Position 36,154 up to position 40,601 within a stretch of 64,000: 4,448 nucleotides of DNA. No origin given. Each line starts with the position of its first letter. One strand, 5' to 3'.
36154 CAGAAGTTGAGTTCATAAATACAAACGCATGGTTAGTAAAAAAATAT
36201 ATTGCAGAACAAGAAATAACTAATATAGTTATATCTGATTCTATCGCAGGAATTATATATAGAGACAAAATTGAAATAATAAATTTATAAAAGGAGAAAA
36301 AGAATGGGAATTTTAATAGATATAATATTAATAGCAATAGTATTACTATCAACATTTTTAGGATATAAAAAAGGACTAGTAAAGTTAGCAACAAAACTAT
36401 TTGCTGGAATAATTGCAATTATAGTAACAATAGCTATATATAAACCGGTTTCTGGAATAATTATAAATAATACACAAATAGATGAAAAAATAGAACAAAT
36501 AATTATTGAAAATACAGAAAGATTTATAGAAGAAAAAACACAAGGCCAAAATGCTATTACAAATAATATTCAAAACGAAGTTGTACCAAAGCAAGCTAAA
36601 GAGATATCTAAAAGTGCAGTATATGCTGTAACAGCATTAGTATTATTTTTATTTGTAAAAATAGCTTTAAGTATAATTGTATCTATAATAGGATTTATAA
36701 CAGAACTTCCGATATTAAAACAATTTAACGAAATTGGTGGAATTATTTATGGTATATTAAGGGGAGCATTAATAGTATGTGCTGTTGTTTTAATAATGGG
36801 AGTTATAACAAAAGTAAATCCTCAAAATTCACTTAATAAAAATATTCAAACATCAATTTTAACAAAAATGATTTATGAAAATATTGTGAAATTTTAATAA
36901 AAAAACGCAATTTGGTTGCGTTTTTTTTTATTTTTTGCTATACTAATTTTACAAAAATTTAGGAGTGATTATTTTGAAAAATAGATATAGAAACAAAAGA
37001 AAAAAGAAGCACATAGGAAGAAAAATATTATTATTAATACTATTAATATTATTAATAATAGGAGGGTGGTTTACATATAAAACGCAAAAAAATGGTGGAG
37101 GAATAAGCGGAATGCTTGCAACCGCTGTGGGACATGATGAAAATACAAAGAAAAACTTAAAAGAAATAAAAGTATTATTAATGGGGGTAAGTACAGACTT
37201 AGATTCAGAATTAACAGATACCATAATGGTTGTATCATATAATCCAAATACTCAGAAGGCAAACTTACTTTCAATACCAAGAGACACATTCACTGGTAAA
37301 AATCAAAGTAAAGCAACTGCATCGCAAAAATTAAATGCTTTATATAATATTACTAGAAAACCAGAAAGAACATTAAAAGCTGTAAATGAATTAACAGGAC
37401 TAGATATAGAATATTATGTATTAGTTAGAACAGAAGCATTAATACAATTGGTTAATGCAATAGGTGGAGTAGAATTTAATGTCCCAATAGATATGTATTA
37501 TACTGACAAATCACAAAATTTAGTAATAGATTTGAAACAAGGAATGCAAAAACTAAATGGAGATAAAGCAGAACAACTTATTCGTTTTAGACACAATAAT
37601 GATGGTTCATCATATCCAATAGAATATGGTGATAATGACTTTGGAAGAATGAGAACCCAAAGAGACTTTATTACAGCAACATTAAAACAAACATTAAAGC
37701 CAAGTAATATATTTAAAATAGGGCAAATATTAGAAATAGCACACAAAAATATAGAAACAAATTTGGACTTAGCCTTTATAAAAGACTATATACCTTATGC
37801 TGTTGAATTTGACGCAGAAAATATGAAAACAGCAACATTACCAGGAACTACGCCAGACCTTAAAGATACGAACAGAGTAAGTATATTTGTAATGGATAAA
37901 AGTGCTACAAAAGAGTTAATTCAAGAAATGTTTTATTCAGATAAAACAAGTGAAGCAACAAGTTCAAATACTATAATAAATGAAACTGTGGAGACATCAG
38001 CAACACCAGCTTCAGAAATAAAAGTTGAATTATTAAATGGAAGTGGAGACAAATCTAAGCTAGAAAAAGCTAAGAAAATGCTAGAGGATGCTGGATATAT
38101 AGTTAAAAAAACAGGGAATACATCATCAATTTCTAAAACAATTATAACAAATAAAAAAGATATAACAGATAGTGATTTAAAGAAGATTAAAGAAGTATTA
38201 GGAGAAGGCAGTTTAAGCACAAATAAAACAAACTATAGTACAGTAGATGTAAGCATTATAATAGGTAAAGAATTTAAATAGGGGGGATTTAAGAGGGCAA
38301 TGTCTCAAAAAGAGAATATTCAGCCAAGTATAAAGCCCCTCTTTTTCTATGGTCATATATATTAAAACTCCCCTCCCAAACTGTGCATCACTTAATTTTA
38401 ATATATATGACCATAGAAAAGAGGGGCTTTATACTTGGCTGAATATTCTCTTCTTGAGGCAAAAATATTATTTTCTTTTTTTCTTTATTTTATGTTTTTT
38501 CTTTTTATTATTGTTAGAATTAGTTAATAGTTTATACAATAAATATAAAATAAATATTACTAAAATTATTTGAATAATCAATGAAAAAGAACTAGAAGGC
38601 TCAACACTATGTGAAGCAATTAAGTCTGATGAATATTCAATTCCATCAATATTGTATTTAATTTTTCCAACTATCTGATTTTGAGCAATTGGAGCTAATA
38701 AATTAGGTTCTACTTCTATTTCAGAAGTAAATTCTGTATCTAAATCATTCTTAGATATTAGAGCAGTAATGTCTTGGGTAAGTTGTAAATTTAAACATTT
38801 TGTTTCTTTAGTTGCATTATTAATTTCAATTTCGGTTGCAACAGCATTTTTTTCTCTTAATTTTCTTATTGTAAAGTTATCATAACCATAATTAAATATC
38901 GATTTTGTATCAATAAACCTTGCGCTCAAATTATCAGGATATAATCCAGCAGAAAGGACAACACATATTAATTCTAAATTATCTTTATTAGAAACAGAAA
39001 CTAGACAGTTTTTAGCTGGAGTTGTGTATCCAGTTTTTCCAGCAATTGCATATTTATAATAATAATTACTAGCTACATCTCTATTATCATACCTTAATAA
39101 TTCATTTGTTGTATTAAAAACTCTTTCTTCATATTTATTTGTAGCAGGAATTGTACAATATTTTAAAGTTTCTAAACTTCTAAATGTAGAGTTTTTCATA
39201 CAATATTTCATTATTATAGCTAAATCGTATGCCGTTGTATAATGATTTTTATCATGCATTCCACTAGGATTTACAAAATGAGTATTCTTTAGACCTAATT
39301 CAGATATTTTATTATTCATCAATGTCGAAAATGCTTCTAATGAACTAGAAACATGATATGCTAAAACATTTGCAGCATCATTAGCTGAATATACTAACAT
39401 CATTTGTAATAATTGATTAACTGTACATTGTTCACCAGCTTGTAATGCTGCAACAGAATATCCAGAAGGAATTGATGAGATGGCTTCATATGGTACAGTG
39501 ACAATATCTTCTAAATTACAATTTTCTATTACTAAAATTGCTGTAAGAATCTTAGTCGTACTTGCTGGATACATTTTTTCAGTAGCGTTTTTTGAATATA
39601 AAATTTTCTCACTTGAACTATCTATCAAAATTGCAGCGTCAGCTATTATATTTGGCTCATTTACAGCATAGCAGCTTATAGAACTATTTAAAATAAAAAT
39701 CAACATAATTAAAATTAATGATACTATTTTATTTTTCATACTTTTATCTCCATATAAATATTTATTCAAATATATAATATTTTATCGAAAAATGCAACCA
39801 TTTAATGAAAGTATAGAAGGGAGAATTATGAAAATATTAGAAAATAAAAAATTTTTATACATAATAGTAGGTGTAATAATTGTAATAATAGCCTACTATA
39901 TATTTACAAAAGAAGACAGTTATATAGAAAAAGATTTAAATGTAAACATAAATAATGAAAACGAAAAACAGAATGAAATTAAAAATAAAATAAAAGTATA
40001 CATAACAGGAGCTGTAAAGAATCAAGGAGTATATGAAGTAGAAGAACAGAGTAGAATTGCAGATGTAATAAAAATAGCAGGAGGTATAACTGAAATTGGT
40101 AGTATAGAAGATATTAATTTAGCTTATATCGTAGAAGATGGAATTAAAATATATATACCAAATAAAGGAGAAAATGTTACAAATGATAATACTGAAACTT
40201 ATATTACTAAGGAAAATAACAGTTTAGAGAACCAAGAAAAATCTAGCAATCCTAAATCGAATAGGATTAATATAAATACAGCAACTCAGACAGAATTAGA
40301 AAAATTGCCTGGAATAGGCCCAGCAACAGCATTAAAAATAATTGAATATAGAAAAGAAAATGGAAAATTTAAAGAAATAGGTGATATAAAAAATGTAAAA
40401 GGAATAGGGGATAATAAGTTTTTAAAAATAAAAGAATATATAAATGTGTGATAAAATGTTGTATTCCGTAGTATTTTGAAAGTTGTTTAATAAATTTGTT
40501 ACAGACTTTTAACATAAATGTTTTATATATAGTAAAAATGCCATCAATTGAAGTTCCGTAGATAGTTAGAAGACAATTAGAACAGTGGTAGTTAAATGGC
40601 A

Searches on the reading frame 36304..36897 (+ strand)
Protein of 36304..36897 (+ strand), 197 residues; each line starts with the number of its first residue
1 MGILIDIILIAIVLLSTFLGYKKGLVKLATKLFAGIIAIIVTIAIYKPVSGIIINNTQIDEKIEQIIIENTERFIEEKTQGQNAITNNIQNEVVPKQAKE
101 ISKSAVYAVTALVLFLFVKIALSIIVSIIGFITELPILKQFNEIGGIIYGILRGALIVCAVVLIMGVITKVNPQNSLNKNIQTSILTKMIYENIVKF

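Call 79: search_protein_families(library=pfam, proteins=[window:36304-36897:+], max_evalue=0.001)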
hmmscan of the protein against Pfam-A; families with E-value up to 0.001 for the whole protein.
window:36304-36897:+ (197 aa): 1 family
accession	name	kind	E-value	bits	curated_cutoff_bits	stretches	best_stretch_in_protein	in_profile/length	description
PF02674.22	Colicin_V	-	2e-20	73.7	29.3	1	5-190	1-139/144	Colicin V production protein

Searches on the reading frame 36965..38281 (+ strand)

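Call 29: search_protein_families(library=pfam, proteins=[window:36965-38281:+], max_evalue=0.001)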
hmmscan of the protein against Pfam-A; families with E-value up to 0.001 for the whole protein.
window:36965-38281:+ (438 aa): 2 families
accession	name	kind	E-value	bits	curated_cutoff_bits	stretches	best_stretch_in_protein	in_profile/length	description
PF03816.19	LytR_cpsA_psr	-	1.9e-35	122.7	24.6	1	84-243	2-148/150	LytR_cpsA_psr family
PF13399.11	LytR_C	-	2.3e-08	35.3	22.2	1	351-437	1-86/86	LytR cell envelope-related transcriptional attenuator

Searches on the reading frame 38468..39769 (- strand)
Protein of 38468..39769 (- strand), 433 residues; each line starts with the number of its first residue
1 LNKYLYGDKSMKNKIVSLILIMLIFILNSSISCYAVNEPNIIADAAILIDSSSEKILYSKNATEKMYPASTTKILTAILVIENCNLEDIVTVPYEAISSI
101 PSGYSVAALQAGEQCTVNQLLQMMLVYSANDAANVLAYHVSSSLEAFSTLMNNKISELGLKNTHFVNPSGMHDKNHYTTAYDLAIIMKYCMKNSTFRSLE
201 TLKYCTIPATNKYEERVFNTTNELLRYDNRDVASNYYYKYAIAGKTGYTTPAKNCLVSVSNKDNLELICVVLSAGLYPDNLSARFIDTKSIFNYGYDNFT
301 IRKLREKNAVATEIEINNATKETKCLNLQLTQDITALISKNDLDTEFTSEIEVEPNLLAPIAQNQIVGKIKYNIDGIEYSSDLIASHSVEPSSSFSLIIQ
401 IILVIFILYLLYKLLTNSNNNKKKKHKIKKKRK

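Call 9: search_protein_families(library=pfam, proteins=[window:38468-39769:-], max_evalue=1)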
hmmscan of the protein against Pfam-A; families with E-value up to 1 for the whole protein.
window:38468-39769:- (433 aa): 7 families
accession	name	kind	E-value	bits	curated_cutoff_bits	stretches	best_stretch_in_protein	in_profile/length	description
PF00768.25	Peptidase_S11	-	9.4e-55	186.1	27.6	1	35-274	4-237/239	D-alanyl-D-alanine carboxypeptidase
PF13354.11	Beta-lactamase2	-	1.1e-11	44.9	22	1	58-191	13-147/214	Beta-lactamase enzyme family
PF07943.18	PBP5_C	-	7.4e-08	32.9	21.2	1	299-389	1-89/91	Penicillin-binding protein 5, C-terminal domain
PF02113.21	Peptidase_S13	-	1.6e-05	24.3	22.8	1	35-79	9-54/444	D-Ala-D-Ala carboxypeptidase 3 (S13) family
PF00905.27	Transpeptidase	-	0.031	13.9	22.1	1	59-87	32-61/299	Penicillin binding protein transpeptidase domain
PF11027.13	DUF2615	-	0.093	13.3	23.4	0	389-427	49-88/104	Protein of unknown function (DUF2615)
PF06682.17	SARAF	-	0.13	12.4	30.8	1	387-428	152-193/333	SOCE-associated regulatory factor of calcium homoeostasis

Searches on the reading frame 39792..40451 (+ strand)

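Call 9: search_protein_families(library=pfam, proteins=[window:39792-40451:+], max_evalue=1)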
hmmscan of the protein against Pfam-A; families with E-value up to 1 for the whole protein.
window:39792-40451:+ (219 aa): 13 families
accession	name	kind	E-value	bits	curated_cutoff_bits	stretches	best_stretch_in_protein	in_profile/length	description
PF12836.13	HHH_3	-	5.1e-22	78.2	27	1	156-217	3-64/65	Helix-hairpin-helix motif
PF10531.15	SLBB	-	3.9e-12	46.2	27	1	68-121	1-53/55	SLBB domain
PF00633.29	HHH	-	6.6e-09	35.6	24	1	160-186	4-30/30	Helix-hairpin-helix motif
PF22461.2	SLBB_2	-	3.8e-05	24.1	27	1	68-101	2-36/79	SLBB domain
PF14520.12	HHH_5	-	0.00035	21.4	27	1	167-185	35-53/57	Helix-hairpin-helix domain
PF14716.13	HHH_8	-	0.00043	21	30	1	164-188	45-69/73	Helix-hairpin-helix domain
PF03934.19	T2SSK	-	0.00078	20.2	24.2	1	159-207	1-49/63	Type II secretion system (T2SS), protein K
PF06514.17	PsbU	-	0.027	14.9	24.5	1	150-214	6-66/93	Photosystem II 12 kDa extrinsic protein (PsbU)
PF12826.13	HHH_2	-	0.028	15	27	1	160-189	28-57/64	Helix-hairpin-helix motif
PF21176.3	RecR_HhH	-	0.043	14.1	27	1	168-183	7-22/45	RecR, helix-hairpin-helix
PF25630.1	Phycodna_minor_capsid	-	0.044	14.5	27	1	21-68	7-54/96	Phycodnaviridae minor capsid protein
PF14579.12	HHH_6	-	0.045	14.4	25.6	1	169-200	27-58/90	Helix-hairpin-helix motif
PF12698.13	ABC2_membrane_3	-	0.17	11.4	31.6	1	21-165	3-150/347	ABC-2 family transporter protein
